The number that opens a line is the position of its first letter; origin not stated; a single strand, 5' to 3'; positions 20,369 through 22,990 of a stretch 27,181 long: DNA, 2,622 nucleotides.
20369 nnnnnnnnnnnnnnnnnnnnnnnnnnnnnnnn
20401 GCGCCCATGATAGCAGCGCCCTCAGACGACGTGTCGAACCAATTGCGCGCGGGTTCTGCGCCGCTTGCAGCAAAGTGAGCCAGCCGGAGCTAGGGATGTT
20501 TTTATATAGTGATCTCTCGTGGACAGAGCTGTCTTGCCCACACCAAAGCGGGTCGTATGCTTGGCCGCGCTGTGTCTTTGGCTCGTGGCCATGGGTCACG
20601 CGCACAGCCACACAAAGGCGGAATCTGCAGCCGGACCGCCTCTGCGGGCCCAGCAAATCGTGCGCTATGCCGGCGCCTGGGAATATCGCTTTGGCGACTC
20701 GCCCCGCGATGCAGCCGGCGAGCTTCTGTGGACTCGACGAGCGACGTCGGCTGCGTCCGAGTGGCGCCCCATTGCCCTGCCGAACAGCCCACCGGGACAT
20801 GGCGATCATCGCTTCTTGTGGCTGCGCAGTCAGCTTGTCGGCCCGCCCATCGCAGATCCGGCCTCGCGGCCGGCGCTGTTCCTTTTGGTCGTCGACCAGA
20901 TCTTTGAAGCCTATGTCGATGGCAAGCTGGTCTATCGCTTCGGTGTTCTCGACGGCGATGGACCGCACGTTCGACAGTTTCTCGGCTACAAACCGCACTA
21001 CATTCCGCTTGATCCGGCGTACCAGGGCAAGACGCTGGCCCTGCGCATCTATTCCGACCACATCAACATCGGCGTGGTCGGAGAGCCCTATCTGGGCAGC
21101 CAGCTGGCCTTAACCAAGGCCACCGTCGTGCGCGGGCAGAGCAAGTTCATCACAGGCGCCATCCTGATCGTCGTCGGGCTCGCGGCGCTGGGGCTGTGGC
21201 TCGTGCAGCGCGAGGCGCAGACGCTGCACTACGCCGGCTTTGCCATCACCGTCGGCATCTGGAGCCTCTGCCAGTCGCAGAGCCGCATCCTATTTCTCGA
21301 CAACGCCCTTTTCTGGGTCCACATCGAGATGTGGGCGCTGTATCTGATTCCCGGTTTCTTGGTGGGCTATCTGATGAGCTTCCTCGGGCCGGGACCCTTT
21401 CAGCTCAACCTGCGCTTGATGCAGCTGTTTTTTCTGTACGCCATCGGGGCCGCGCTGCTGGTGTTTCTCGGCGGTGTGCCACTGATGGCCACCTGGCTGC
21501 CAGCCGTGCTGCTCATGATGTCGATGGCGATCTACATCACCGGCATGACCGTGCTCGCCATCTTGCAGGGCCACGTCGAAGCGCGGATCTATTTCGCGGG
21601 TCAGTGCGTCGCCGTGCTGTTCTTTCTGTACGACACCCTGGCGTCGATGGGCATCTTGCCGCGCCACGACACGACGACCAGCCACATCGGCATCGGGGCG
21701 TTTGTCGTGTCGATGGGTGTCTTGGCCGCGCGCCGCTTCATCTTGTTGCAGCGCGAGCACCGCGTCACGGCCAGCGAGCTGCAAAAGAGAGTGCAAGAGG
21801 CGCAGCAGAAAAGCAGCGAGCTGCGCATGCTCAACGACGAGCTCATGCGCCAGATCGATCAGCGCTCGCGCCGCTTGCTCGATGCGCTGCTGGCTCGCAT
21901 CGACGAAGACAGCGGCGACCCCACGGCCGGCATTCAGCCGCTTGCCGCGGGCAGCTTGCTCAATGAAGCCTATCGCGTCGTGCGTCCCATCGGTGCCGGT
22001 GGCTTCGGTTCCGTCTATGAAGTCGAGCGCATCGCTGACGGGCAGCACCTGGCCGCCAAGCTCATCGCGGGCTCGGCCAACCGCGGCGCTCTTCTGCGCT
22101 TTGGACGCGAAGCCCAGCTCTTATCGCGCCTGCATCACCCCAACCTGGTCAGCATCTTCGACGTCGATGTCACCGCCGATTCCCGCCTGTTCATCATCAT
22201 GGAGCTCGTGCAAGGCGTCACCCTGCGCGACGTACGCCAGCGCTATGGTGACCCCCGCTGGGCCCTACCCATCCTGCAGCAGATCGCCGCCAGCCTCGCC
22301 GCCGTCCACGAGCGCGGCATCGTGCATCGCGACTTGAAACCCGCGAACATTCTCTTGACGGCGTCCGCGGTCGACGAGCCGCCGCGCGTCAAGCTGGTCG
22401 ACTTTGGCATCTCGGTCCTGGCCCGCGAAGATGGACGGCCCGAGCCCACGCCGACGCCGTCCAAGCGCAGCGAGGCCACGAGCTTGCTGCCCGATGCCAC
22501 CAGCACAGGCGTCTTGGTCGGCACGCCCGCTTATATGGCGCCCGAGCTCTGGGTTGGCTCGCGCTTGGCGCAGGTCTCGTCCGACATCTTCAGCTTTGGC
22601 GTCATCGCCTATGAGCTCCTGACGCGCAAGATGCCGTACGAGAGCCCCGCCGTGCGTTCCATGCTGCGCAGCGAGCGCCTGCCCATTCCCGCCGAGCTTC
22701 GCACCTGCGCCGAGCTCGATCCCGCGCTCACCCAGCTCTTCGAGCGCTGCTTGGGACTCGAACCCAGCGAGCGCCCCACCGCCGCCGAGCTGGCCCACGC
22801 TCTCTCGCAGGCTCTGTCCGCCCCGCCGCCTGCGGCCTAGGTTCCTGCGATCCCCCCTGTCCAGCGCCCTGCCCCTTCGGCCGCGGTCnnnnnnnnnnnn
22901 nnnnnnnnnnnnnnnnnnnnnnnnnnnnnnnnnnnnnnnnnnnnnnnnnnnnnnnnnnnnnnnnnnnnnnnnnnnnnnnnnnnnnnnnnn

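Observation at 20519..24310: Adjacent 7TM-receptor Ser/Thr kinase and FHA-domain sigma-54 activator: candidate phospho-Thr to FHA to sigma-54 signalling pair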

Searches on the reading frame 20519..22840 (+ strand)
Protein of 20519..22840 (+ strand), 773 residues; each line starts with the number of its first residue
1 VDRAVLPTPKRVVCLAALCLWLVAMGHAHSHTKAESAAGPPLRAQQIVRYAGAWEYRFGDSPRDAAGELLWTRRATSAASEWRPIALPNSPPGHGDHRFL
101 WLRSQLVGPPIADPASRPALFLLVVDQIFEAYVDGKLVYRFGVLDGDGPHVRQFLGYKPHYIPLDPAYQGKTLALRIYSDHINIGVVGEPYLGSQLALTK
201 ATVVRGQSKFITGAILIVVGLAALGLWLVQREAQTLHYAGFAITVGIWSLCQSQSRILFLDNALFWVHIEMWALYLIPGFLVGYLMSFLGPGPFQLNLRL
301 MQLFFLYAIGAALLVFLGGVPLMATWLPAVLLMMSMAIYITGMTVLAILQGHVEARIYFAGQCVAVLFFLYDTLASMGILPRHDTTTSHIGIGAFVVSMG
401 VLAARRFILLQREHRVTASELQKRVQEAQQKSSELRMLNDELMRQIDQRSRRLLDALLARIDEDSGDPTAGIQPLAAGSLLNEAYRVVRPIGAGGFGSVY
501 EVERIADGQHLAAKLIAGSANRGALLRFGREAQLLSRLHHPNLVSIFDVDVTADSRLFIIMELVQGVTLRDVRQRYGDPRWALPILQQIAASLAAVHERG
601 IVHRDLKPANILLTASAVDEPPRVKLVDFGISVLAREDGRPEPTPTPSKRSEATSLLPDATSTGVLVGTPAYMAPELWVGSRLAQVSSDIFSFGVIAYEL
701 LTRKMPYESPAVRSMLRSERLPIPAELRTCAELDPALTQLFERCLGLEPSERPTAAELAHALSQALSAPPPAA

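Call 6: search_protein_families(library=pfam, proteins=[window:20519-22840:+], max_evalue=0.01)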
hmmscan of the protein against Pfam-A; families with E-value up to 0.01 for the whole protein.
window:20519-22840:+ (773 aa): 6 families
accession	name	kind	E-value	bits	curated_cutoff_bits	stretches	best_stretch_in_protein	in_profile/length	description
PF00069.31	Pkinase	-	9.1e-46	156.8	31.7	1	485-760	1-259/263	Protein kinase domain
PF07714.23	PK_Tyr_Ser-Thr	-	6.4e-31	108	23.1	1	488-762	4-258/258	Protein tyrosine and serine/threonine kinase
PF07695.17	7TMR-DISM_7TM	-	1e-14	55.4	29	1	214-402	10-201/205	7TM diverse intracellular signalling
PF06293.20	Kdo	-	4.1e-06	26.8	21.3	1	527-630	57-167/207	Lipopolysaccharide kinase (Kdo/WaaP) family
PF03109.22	ABC1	-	0.00034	20.3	22.9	1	546-633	132-215/244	ABC1 atypical kinase-like domain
PF01636.29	APH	-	0.00042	20.6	23.2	1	571-631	138-196/239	Phosphotransferase enzyme family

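Call 14: find_homologous_proteins(query=window:20519-22840:+, max_evalue=1e-10)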
Query window:20519-22840:+ (773 aa): 238 proteins with E <= 1e-10 among 8000 candidates; the best 120 are listed.
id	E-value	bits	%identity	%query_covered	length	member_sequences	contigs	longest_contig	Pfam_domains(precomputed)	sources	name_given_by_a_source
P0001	0.0e+0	1683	98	99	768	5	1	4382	PF06293.21,PF07714.24,PF00069.32,PF07695.18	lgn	-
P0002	0.0e+0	1386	81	97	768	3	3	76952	PF06293.21,PF07714.24,PF00069.32,PF07695.18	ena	-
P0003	0.0e+0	1356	80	97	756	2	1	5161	PF06293.21,PF07714.24,PF00069.32,PF07695.18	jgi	jgi:hypothetical protein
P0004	0.0e+0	1163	70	94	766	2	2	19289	PF07714.24,PF00069.32,PF07695.18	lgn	-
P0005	0.0e+0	1136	68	96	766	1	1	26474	PF07714.24,PF00069.32,PF07695.18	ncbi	-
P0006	0.0e+0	1134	69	94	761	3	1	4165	PF06293.21,PF07714.24,PF00069.32,PF03109.23,PF07695.18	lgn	-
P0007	6.1e-265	899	68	75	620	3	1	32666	PF07714.24,PF00069.32,PF07695.18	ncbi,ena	-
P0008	4.3e-209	714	45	96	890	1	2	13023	PF07714.24,PF00069.32,PF07695.18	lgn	-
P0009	3.2e-194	665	46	47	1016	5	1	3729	PF07714.24,PF00069.32,PF13185.13,PF01590.33,PF07695.18,PF13492.13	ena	-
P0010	2.4e-187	643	44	93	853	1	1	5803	PF00672.31,PF07714.24,PF00069.32,PF07695.18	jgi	jgi:serine/threonine protein kinase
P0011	3.6e-184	632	43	92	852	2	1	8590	PF07714.24,PF00069.32,PF07695.18,PF01636.30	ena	-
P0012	9.3e-154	531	42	45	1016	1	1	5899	PF07714.24,PF00069.32,PF13185.13,PF01590.33,PF07695.18,PF13492.13,PF01636.30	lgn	-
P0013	1.9e-153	530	43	45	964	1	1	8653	PF00672.31,PF07714.24,PF00069.32,PF13185.13,PF01590.33,PF07695.18,PF13492.13,PF01636.30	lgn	-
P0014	5.9e-149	516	37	51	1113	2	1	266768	PF07714.24,PF00069.32,PF07695.18,PF01636.30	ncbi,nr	ncbi:MAG: protein kinase [Polyangiaceae bacterium]|nr:protein kinase [Polyangiaceae bacterium]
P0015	7.4e-148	512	42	45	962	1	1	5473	PF00672.31,PF07714.24,PF00069.32,PF01590.33,PF03109.23,PF07695.18,PF13492.13,PF01636.30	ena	-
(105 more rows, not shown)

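Call 16: find_encoding_contigs(protein=P0002, flank=10000, max_places=2)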
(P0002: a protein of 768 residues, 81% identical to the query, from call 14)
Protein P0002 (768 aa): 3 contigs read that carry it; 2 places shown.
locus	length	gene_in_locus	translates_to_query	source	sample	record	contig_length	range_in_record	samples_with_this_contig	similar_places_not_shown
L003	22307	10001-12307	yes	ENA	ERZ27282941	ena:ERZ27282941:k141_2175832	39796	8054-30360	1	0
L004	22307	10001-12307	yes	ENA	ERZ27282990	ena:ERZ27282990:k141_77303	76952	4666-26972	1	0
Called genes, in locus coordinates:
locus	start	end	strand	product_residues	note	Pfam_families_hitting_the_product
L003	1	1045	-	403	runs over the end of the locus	PF02624:YcaO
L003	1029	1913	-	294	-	PF21836:DUF6895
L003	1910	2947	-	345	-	PF19892:DUF6365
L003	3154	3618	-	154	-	-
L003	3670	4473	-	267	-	-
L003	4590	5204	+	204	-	-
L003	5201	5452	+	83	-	-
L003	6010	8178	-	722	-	PF01839:FG-GAP (faint), PF13517:FG-GAP_3 (weak)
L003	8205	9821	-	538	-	PF08308:PEGA (faint)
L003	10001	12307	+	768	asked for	PF07695:7TMR-DISM_7TM, PF00069:Pkinase, PF06293:Kdo (weak), PF07714:PK_Tyr_Ser-Thr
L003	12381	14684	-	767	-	-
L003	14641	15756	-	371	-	-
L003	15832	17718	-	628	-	PF25077:DUF7800 (weak), PF09423:PhoD, PF00045:Hemopexin (weak)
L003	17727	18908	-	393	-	PF00246:Peptidase_M14, PF13620:CarboxypepD_reg (weak)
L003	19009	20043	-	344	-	PF22113:Mtrc-MtrF_II-IV_dom (faint), PF14522:Cytochrome_C7 (faint)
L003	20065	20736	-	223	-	PF07676:PD40 (faint)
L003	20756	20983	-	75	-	-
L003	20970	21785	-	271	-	-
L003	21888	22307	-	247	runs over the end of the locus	PF01464:SLT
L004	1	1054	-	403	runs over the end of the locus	PF02624:YcaO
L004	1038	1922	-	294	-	PF21836:DUF6895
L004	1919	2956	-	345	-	PF19892:DUF6365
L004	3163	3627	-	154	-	-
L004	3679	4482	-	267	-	-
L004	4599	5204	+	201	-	-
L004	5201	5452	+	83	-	-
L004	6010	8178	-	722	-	PF01839:FG-GAP (faint), PF13517:FG-GAP_3 (weak)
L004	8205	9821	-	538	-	PF08308:PEGA (faint)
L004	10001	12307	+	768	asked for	PF07695:7TMR-DISM_7TM, PF00069:Pkinase, PF06293:Kdo (weak), PF07714:PK_Tyr_Ser-Thr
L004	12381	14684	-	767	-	-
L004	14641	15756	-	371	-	-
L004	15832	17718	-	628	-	PF25077:DUF7800 (weak), PF09423:PhoD, PF00045:Hemopexin (weak)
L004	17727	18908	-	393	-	PF00246:Peptidase_M14, PF13620:CarboxypepD_reg (weak)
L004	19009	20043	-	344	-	PF22113:Mtrc-MtrF_II-IV_dom (faint), PF14522:Cytochrome_C7 (faint)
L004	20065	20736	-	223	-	PF07676:PD40 (faint)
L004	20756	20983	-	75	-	-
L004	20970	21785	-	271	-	-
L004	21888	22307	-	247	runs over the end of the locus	PF01464:SLT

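Call 17: find_encoding_contigs(protein=P0005, flank=10000, max_places=2)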
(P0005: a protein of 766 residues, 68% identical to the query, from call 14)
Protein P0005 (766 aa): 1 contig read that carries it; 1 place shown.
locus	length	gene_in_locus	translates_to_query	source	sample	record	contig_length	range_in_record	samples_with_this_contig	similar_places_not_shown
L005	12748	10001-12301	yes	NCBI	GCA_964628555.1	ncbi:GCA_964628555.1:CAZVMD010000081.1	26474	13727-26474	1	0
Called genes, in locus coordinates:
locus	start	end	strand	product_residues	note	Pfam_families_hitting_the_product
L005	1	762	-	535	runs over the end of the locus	-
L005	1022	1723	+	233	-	PF07947:YhhN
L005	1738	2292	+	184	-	PF01253:SUI1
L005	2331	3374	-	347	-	PF14226:DIOX_N, PF03171:2OG-FeII_Oxy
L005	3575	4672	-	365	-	PF09949:APP1_cat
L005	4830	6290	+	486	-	PF00672:HAMP, PF00512:HisKA, PF02518:HATPase_c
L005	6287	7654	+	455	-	PF00072:Response_reg, PF00158:Sigma54_activat, PF13191:AAA_16 (weak), PF14532:Sigma54_activ_2, PF07724:AAA_2 (weak), PF07728:AAA_5, PF25601:AAA_lid_14, PF02954:HTH_8, +1 more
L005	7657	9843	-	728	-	PF04055:Radical_SAM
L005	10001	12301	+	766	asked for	PF07695:7TMR-DISM_7TM, PF00069:Pkinase, PF07714:PK_Tyr_Ser-Thr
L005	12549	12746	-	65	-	?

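Call 18: find_encoding_contigs(protein=P0008, flank=10000, max_places=2)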
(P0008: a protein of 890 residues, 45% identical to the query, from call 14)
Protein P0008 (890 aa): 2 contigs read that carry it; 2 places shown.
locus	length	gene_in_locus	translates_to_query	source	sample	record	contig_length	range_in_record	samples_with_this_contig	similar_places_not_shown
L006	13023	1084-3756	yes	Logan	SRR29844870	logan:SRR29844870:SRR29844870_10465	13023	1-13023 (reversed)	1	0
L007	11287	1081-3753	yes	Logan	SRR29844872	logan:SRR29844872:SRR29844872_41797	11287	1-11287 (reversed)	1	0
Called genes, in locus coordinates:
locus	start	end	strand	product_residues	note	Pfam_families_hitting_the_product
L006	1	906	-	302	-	?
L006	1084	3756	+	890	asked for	PF07695:7TMR-DISM_7TM, PF00069:Pkinase, PF07714:PK_Tyr_Ser-Thr, PF00069:Pkinase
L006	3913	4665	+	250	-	-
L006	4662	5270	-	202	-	-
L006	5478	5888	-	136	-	-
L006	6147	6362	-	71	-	-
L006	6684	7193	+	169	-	PF09990:DUF2231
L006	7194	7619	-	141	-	-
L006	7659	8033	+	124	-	PF00903:Glyoxalase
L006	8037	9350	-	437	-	PF07690:MFS_1, PF00083:Sugar_tr, PF12832:MFS_1_like, PF07690:MFS_1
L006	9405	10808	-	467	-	PF00672:HAMP, PF00512:HisKA, PF02518:HATPase_c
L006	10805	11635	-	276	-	PF00072:Response_reg, PF00486:Trans_reg_C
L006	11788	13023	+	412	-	?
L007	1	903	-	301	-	?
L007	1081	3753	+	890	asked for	PF07695:7TMR-DISM_7TM, PF00069:Pkinase, PF07714:PK_Tyr_Ser-Thr, PF00069:Pkinase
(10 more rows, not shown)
